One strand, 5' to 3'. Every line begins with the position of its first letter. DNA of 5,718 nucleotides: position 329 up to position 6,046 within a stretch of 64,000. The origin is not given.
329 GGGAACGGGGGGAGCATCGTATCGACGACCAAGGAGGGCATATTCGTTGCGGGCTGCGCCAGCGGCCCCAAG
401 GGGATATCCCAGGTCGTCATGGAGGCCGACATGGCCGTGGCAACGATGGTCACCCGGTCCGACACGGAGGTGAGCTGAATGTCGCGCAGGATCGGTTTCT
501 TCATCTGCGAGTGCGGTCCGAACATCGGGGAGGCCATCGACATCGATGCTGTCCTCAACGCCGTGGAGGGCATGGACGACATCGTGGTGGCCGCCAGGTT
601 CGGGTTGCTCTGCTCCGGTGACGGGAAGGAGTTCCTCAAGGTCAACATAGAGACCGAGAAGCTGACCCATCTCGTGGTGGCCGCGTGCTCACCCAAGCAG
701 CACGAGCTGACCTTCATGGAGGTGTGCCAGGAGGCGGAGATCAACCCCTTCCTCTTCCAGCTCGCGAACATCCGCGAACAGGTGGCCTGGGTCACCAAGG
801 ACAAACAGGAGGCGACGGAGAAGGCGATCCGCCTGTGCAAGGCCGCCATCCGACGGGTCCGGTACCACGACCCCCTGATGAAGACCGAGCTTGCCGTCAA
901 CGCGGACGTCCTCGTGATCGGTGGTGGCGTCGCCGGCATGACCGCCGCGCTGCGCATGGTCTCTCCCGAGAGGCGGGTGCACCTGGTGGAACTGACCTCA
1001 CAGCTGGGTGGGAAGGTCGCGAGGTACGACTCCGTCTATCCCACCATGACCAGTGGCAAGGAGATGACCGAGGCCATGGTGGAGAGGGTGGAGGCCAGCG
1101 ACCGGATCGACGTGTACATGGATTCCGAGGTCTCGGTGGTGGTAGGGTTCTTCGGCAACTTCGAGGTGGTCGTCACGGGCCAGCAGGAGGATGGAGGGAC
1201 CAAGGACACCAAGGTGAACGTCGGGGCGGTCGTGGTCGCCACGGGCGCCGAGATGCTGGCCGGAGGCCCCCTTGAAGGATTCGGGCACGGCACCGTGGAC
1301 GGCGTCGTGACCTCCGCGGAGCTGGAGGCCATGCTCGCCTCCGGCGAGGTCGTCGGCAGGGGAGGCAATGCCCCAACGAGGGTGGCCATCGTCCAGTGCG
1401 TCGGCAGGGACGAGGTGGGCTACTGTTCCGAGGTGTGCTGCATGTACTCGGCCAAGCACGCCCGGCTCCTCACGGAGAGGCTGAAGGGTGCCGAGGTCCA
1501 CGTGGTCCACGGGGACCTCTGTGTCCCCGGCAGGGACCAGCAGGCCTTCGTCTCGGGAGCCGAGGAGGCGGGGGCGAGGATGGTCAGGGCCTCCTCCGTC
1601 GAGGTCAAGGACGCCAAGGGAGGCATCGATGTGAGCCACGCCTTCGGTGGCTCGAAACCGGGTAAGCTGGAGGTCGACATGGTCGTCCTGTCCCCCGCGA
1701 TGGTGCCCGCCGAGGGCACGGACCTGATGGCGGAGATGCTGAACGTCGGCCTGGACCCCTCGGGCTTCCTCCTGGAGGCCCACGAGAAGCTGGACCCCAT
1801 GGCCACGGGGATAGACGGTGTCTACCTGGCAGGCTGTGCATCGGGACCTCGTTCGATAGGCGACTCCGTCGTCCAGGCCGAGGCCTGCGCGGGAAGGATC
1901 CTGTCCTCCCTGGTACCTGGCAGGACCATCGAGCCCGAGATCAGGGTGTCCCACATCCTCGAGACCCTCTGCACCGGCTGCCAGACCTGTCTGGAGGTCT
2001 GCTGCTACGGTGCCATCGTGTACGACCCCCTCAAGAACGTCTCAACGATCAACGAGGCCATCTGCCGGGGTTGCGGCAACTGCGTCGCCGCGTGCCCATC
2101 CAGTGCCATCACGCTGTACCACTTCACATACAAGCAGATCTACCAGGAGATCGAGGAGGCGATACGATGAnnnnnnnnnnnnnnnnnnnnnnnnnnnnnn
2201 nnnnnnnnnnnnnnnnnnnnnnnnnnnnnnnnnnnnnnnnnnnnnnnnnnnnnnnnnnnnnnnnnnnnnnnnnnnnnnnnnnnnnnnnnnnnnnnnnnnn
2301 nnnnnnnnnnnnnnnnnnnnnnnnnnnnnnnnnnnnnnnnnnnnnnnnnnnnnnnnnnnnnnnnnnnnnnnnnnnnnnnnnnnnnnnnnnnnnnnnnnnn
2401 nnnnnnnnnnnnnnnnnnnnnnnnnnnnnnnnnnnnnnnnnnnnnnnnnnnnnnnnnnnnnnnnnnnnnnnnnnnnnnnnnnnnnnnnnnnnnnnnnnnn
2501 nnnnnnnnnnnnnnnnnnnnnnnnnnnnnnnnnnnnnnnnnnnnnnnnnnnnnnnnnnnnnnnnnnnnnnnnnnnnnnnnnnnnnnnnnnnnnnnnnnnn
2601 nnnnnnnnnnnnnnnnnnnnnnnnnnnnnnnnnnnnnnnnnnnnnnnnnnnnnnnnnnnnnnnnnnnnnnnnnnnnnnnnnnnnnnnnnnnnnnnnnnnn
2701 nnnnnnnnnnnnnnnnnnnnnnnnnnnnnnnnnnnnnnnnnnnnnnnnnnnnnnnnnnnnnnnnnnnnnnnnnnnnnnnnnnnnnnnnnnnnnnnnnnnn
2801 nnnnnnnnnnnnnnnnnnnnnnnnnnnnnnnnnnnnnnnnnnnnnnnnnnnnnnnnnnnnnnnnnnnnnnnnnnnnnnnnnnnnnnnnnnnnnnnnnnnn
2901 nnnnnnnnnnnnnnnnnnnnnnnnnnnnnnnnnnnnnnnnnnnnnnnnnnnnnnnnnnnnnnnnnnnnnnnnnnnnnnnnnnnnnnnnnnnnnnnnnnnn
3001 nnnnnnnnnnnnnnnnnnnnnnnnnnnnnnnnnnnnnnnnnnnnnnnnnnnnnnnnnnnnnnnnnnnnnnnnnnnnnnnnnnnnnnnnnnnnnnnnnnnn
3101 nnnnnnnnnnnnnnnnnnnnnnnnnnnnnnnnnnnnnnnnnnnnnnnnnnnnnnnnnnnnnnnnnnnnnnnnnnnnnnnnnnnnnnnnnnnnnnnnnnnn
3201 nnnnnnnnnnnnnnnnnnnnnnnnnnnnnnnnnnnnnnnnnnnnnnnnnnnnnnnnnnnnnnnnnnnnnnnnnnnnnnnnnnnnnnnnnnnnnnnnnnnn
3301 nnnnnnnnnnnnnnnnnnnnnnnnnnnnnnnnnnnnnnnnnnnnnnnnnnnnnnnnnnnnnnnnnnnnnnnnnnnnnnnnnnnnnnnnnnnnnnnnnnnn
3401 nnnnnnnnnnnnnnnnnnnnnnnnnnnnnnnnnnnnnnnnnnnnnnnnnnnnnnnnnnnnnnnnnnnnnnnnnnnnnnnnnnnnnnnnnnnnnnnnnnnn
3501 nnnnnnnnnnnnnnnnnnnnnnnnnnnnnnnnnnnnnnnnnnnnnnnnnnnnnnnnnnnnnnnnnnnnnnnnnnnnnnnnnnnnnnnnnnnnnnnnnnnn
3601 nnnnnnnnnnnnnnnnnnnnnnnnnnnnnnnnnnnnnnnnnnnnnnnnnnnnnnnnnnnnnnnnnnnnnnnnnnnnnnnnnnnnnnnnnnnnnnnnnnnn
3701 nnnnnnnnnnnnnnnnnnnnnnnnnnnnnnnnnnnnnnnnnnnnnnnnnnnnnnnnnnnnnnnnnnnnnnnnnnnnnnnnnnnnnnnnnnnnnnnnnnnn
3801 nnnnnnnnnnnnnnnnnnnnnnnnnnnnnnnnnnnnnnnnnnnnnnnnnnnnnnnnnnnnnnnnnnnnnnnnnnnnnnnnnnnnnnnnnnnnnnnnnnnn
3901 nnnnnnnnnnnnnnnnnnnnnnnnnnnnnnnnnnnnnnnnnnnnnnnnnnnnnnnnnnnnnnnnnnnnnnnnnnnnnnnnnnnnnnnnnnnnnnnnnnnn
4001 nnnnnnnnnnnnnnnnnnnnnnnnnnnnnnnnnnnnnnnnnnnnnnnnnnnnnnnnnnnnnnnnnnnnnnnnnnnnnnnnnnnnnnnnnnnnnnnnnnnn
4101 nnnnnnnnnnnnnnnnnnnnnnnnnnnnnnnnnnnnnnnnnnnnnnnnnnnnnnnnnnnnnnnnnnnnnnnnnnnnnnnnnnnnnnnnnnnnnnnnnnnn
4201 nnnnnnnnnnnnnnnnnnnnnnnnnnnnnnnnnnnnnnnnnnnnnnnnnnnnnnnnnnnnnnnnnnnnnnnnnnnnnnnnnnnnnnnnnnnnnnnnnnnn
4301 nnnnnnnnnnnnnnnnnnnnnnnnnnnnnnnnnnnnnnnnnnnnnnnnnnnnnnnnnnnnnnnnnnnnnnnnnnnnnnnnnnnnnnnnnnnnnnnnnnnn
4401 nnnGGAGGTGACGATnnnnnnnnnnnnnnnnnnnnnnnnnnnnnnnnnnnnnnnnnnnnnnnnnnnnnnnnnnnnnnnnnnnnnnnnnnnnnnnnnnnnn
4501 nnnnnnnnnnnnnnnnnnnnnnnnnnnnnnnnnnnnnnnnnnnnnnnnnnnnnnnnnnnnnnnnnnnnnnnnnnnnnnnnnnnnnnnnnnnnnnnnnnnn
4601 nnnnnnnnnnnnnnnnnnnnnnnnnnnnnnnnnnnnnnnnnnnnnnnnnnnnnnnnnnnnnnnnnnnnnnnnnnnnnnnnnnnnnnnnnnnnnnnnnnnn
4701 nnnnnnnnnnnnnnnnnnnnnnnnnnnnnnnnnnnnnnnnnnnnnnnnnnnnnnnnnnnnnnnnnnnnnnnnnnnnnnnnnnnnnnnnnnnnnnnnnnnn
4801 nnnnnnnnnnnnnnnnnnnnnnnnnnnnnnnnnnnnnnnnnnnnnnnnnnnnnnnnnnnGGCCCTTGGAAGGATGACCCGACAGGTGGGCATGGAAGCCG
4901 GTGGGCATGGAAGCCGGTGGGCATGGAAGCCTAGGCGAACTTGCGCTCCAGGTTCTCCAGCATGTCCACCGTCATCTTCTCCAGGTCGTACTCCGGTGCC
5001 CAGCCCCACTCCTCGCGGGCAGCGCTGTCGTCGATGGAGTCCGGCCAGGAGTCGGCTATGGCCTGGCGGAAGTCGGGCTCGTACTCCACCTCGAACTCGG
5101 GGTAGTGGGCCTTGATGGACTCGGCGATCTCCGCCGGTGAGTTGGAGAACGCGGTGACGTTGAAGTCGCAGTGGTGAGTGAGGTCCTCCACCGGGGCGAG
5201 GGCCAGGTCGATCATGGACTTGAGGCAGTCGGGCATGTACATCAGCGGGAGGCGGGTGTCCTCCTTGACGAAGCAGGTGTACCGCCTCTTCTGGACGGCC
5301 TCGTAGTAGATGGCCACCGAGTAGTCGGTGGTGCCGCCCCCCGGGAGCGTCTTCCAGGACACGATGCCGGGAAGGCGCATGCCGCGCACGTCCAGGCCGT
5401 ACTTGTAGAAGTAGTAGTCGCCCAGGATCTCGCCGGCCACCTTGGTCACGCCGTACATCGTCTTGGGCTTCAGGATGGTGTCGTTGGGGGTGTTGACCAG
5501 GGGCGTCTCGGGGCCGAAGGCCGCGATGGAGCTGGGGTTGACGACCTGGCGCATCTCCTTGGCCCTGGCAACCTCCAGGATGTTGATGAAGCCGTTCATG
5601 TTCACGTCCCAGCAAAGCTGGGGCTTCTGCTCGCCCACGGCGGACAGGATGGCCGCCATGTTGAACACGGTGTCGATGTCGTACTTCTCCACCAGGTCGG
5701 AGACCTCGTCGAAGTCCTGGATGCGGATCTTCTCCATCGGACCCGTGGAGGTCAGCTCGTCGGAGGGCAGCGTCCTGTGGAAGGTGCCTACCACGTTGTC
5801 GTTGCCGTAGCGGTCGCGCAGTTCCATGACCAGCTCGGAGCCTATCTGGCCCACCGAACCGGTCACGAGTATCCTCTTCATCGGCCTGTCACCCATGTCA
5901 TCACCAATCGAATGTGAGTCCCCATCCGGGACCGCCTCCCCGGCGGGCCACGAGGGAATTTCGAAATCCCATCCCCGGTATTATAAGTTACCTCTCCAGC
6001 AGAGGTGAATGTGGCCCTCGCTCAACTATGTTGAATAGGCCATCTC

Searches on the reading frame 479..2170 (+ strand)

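Call 24: search_protein_families(library=pfam, proteins=[window:479-2170:+], max_evalue=0.001)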
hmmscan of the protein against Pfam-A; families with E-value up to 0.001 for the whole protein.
window:479-2170:+ (563 aa): 12 families
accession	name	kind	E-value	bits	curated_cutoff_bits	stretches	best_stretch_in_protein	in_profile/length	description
PF07992.20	Pyr_redox_2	-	1.8e-10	41.2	26.1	1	143-454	2-277/291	Pyridine nucleotide-disulphide oxidoreductase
PF12838.12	Fer4_7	-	1.7e-07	32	27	1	498-543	2-52/52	4Fe-4S dicluster domain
PF00890.30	FAD_binding_2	-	8e-07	29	20.4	1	143-180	1-38/414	FAD binding domain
PF13187.11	Fer4_9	-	1.2e-06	28.9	27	1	498-544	2-52/52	4Fe-4S dicluster domain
PF12837.12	Fer4_6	-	1.7e-06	28.1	25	1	522-544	2-24/24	4Fe-4S binding domain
PF00037.32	Fer4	-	4.6e-06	26.7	21.1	1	523-545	2-24/24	4Fe-4S binding domain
PF13237.11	Fer4_10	-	5e-06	26.8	25.5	1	495-540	6-53/53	4Fe-4S dicluster domain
PF14697.11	Fer4_21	-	7.6e-06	26.4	35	1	492-545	2-58/59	4Fe-4S dicluster domain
PF03486.20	HI0933_like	-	9.9e-06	25.6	50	1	143-181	2-40/244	HI0933-like protein Rossmann domain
PF13450.12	NAD_binding_8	-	1.1e-05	26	21.9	1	146-184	1-39/68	NAD(P)-binding Rossmann-like domain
PF12831.13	FAD_oxidored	-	1.1e-05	25.4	27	1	143-182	1-40/416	FAD dependent oxidoreductase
PF12797.12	Fer4_2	-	0.00092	19.5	24.5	0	524-541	5-22/22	4Fe-4S binding domain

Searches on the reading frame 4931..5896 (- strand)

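Call 24: search_protein_families(library=pfam, proteins=[window:4931-5896:-], max_evalue=0.001)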
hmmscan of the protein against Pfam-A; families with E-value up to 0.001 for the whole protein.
window:4931-5896:- (321 aa): 7 families
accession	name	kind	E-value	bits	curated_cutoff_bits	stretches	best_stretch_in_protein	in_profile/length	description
PF01370.27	Epimerase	-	2.1e-25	90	20.9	1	9-229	1-222/240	NAD dependent epimerase/dehydratase family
PF16363.11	GDP_Man_Dehyd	-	5.9e-21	75.7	27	1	10-171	1-176/332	GDP-mannose 4,6 dehydratase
PF04321.23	RmlD_sub_bind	-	1.7e-11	44.2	27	1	8-156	2-133/287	RmlD substrate binding domain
PF01073.25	3Beta_HSD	-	1.6e-09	37.7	22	1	10-152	1-150/280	3-beta hydroxysteroid dehydrogenase/isomerase family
PF07993.18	NAD_binding_4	-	2.8e-06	27.1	20.1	1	73-214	88-244/258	Male sterility protein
PF02719.21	Polysacc_synt_2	-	3.2e-06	27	20.2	1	9-124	1-129/293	Polysaccharide biosynthesis protein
PF13460.12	NAD_binding_10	-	0.00047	20.5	27.2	0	13-142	1-117/184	NAD(P)H-binding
